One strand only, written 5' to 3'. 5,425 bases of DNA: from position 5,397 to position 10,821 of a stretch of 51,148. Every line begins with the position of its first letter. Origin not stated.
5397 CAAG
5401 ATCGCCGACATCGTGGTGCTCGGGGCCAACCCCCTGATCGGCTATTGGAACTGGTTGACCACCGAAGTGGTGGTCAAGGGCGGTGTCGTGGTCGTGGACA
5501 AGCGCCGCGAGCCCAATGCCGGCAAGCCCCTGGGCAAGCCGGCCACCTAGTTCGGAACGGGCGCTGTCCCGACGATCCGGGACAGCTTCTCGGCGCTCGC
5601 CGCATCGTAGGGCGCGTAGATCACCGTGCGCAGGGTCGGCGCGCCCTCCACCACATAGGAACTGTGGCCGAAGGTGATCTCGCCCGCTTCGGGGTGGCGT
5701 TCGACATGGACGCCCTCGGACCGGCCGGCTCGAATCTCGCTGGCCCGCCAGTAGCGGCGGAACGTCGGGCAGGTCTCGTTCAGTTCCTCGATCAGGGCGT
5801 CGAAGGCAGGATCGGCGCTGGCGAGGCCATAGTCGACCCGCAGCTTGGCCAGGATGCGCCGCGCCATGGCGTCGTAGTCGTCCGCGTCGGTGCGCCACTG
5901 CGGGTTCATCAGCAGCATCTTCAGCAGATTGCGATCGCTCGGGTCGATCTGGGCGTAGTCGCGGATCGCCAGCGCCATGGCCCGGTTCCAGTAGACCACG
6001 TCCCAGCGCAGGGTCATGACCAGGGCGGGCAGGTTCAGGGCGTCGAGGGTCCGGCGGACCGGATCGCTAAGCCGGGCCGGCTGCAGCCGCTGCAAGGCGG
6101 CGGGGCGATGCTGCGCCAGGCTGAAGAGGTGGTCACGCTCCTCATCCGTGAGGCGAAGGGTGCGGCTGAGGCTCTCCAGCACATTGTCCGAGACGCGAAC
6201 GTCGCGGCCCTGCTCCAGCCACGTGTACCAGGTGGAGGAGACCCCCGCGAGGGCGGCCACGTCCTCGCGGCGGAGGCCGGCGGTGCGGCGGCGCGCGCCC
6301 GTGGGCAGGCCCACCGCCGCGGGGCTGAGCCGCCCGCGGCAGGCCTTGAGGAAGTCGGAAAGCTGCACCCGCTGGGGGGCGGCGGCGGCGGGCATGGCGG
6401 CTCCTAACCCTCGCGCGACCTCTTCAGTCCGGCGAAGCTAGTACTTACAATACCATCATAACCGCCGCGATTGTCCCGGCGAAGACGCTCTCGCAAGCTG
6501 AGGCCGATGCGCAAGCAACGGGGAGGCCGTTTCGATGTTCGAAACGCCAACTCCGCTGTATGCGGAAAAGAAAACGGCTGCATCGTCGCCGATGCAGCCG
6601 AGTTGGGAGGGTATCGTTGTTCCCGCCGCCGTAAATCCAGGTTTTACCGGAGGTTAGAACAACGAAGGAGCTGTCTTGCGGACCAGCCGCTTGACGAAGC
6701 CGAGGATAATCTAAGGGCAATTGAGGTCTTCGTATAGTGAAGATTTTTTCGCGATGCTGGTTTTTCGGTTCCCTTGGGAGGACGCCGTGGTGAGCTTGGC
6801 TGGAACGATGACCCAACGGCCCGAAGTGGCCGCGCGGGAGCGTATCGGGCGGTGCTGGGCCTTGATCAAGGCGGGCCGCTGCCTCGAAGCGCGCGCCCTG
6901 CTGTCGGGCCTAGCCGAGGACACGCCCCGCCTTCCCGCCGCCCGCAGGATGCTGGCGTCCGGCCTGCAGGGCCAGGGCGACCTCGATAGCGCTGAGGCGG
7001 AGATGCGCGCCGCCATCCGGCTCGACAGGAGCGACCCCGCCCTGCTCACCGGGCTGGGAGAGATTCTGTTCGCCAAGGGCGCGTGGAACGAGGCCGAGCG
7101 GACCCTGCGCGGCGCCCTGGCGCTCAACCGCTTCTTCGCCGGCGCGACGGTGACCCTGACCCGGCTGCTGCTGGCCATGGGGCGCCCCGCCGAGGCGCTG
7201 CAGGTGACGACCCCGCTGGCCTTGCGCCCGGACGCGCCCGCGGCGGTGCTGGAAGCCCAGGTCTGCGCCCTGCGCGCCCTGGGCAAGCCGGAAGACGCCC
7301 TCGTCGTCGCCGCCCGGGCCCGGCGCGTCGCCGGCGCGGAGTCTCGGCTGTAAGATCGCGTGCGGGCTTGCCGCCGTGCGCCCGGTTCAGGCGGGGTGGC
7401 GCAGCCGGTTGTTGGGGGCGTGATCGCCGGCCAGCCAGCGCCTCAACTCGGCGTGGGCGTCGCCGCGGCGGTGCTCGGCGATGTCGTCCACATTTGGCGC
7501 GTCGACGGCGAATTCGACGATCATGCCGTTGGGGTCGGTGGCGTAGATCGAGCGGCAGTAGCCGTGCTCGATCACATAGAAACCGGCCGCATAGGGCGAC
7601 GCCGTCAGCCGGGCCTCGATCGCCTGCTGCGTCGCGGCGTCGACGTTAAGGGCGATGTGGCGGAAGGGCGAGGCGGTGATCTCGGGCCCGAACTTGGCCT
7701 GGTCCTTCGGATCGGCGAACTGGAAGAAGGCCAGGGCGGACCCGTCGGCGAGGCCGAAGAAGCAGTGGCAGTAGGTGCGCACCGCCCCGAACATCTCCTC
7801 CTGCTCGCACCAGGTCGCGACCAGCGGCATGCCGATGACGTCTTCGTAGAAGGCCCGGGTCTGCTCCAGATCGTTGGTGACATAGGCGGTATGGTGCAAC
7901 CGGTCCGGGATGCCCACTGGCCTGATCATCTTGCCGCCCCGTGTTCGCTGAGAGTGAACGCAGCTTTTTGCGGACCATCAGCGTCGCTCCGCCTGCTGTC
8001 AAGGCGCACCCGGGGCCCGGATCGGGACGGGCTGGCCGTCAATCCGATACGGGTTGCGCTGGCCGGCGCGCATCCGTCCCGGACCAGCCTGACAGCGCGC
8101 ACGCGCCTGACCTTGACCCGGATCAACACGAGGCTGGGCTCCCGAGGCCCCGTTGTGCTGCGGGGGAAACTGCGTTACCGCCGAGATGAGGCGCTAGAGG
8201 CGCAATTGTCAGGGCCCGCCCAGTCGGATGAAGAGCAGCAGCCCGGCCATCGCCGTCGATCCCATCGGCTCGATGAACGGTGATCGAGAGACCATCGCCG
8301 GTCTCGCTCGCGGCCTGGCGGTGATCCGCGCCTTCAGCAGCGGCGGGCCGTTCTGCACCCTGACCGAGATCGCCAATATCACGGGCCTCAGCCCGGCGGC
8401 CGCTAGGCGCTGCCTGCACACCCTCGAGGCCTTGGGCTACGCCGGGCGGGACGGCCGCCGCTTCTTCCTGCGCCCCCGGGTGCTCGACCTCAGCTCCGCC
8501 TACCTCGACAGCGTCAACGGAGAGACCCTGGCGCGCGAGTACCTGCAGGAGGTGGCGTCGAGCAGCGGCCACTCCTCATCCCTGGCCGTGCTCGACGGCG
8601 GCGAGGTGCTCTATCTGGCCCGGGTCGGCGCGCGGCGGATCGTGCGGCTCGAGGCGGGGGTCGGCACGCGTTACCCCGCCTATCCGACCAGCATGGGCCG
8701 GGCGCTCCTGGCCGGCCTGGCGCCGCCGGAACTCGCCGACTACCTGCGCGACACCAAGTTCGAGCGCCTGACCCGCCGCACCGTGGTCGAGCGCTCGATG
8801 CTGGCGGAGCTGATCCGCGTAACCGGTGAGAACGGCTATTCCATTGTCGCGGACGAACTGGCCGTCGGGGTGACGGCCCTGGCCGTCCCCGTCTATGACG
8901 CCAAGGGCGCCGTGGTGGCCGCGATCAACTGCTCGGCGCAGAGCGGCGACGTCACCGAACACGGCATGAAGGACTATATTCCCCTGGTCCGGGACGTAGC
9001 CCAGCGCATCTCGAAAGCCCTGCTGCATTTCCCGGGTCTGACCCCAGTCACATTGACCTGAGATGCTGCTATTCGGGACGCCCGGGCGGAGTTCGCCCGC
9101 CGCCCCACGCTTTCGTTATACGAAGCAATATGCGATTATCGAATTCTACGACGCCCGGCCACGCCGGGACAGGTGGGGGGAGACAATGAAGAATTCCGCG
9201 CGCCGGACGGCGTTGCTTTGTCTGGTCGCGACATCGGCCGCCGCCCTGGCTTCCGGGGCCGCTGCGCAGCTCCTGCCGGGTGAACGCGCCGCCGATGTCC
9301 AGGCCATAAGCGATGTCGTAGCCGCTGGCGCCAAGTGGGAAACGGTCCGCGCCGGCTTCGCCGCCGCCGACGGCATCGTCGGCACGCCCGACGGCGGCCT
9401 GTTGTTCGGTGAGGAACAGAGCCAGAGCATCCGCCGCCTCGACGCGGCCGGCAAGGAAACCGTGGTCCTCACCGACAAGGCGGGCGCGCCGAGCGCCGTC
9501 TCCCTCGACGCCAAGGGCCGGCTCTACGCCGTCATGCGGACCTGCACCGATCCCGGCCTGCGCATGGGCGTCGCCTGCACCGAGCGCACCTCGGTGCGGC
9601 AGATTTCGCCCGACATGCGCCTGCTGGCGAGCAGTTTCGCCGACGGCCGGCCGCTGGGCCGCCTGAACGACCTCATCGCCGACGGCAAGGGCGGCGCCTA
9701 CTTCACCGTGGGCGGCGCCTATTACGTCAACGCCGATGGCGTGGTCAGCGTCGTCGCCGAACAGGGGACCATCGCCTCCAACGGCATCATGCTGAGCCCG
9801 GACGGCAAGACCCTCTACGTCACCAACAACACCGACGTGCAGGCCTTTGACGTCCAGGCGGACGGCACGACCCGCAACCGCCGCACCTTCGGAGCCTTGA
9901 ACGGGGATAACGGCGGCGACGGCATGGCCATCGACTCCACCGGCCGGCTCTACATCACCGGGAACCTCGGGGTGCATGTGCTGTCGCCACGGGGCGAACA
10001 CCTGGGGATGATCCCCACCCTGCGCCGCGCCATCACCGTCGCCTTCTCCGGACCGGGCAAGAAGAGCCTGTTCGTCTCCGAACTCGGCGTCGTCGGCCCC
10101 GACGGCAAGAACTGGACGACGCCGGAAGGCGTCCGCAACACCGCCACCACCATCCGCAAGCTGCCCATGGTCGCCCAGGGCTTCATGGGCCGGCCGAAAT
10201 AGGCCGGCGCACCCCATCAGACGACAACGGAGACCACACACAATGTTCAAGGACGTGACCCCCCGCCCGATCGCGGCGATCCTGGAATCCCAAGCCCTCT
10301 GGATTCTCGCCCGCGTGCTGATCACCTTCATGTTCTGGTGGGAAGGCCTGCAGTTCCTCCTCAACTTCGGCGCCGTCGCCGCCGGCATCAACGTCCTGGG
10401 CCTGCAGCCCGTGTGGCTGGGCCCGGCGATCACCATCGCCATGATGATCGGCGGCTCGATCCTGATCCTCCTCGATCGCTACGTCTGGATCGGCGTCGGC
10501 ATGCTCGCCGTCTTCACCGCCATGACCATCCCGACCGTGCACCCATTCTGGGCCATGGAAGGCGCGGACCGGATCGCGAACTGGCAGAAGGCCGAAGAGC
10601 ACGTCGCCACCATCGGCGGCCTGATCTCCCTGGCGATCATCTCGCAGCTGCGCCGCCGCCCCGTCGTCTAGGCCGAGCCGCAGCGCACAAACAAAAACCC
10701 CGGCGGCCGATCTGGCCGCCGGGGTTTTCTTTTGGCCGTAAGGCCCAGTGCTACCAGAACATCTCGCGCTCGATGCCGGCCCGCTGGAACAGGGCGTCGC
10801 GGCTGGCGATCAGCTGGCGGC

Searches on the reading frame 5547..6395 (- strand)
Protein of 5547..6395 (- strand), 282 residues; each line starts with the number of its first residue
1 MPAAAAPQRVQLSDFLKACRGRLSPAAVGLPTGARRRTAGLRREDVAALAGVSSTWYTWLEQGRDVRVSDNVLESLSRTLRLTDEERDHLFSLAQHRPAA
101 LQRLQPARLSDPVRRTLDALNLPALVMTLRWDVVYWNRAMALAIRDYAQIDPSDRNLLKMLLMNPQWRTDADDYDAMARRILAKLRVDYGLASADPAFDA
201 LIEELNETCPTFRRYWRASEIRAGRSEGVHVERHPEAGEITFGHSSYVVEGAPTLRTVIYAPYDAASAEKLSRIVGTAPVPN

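Call 60: search_protein_families(library=pfam, proteins=[window:5547-6395:-], max_evalue=0.0001)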
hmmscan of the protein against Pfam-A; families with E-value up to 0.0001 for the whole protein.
window:5547-6395:- (282 aa): 2 families
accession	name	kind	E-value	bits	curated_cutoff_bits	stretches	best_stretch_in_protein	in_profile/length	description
PF17765.7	MLTR_LBD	-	8.2e-37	127.3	26.3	1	111-272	3-166/168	MmyB-like transcription regulator ligand binding domain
PF13560.12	HTH_31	-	1.5e-13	51.3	27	1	34-90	8-64/64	Helix-turn-helix domain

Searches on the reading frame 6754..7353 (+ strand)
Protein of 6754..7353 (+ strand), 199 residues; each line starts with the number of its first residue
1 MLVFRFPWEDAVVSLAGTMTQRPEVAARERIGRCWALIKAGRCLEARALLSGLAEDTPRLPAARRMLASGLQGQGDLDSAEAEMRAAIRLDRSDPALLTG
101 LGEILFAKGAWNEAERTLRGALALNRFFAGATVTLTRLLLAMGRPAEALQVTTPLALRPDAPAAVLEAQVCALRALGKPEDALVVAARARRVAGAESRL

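Call 23: search_protein_families(library=pfam, proteins=[window:6754-7353:+], max_evalue=0.1)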
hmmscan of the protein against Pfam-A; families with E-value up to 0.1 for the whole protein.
window:6754-7353:+ (199 aa): 15 families
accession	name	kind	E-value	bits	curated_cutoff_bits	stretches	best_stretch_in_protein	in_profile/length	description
PF14559.12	TPR_19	-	1.8e-13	51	25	1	73-124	3-54/68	Tetratricopeptide repeat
PF13428.12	TPR_14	-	1.2e-08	35.2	23.5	1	61-104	1-44/44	Tetratricopeptide repeat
PF07719.23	TPR_2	-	1.7e-08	34.3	27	0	97-125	3-31/34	Tetratricopeptide repeat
PF13432.12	TPR_16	-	1.5e-07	32.1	32.7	1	66-124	2-60/65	Tetratricopeptide repeat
PF13424.12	TPR_12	-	1.5e-05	25.5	30.1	1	97-150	5-66/77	Tetratricopeptide repeat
PF09613.16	HrpB1_HrpK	-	3.2e-05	24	29.3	1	22-76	41-94/126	Bacterial type III secretion protein (HrpB1_HrpK)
PF07721.20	TPR_4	-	4.2e-05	24.2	27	1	61-85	1-25/26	Tetratricopeptide repeat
PF13176.12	TPR_7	-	0.00016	21.9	27.9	0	98-125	2-29/36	Tetratricopeptide repeat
PF13414.12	TPR_11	-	0.00029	20.9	26.8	1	74-109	7-42/42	TPR repeat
PF13374.12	TPR_10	-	0.00039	20.8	27.5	0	98-125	5-32/42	Tetratricopeptide repeat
PF13431.12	TPR_17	-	0.00054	20.5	24.4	0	85-115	3-33/34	Tetratricopeptide repeat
PF13181.12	TPR_8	-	0.0024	18.4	25.7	0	71-93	11-33/34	Tetratricopeptide repeat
PF00515.34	TPR_1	-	0.0037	17.5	27.8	0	97-126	3-32/34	Tetratricopeptide repeat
PF12895.13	ANAPC3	-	0.0097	16.6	27.2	0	134-185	28-78/82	Anaphase-promoting complex, cyclosome, subunit 3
PF17874.7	TPR_MalT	-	0.01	15.6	45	0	65-128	39-113/336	MalT-like TPR region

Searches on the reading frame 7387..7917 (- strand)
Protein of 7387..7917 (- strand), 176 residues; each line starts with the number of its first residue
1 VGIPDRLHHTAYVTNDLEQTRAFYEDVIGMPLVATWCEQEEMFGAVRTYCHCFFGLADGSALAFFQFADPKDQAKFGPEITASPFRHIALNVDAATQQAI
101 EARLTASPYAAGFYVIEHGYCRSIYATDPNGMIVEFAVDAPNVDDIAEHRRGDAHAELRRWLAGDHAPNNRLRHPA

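Call 77: search_protein_families(library=pfam, proteins=[window:7387-7917:-], max_evalue=0.001)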
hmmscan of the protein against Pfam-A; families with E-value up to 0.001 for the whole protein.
window:7387-7917:- (176 aa): 2 families
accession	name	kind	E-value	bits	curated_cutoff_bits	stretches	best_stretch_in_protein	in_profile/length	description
PF00903.31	Glyoxalase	-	5.8e-09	36.8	20.6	1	6-136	1-121/121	Glyoxalase/Bleomycin resistance protein/Dioxygenase superfamily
PF13669.12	Glyoxalase_4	-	0.00041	21.1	27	1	8-100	1-83/109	Glyoxalase/Bleomycin resistance protein/Dioxygenase superfamily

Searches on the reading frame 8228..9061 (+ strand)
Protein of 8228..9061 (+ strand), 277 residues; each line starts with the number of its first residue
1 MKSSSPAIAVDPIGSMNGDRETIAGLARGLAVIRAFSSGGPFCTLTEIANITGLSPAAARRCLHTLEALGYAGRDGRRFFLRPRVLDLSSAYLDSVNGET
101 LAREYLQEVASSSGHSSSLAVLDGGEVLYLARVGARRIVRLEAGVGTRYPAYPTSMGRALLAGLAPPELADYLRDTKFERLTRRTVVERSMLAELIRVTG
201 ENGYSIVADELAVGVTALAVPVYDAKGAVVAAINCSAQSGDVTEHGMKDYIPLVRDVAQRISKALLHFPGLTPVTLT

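Call 60: search_protein_families(library=pfam, proteins=[window:8228-9061:+], max_evalue=0.0001)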
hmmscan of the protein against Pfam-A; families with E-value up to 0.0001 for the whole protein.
window:8228-9061:+ (277 aa): 2 families
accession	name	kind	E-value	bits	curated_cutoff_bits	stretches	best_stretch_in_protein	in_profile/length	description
PF01614.24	IclR_C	-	4.2e-36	124.6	24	1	91-263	2-174/174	Bacterial transcriptional regulator IclR C-terminal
PF09339.16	HTH_IclR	-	1.1e-14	54.4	22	1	26-76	2-52/52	IclR helix-turn-helix domain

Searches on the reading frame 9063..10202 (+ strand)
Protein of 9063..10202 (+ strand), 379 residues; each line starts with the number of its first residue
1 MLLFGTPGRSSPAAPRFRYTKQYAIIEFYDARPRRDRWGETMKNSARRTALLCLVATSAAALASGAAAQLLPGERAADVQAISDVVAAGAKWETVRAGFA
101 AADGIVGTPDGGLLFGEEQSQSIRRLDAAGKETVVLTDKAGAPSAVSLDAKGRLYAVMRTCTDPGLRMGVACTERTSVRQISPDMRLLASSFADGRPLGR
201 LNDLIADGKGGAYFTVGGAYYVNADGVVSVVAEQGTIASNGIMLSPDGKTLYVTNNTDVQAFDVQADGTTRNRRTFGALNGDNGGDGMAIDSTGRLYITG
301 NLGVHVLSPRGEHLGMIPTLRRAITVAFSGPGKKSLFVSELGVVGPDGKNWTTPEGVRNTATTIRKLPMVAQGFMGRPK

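Call 10: search_protein_families(library=pfam, proteins=[window:9063-10202:+], max_evalue=0.001)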
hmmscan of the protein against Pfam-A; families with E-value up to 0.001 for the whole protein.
window:9063-10202:+ (379 aa): 2 families
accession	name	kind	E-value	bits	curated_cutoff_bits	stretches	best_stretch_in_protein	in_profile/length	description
PF08450.18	SGL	-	1.4e-25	90.8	26.3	1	110-339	11-243/246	SMP-30/Gluconolactonase/LRE-like region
PF01731.26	Arylesterase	-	0.00043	20.9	21.3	0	220-262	40-79/86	Arylesterase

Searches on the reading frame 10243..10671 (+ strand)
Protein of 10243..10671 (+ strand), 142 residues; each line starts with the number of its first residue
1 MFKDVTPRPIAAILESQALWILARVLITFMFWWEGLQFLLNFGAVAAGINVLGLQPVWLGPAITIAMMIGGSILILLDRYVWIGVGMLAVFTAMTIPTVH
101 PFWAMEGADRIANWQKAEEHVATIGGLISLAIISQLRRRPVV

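Call 77: search_protein_families(library=pfam, proteins=[window:10243-10671:+], max_evalue=0.001)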
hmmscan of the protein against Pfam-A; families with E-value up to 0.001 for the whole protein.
window:10243-10671:+ (142 aa): 1 family
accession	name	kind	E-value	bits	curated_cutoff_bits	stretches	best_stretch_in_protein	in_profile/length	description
PF07681.17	DoxX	-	1.4e-08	35.7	23.6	1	20-100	2-84/85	DoxX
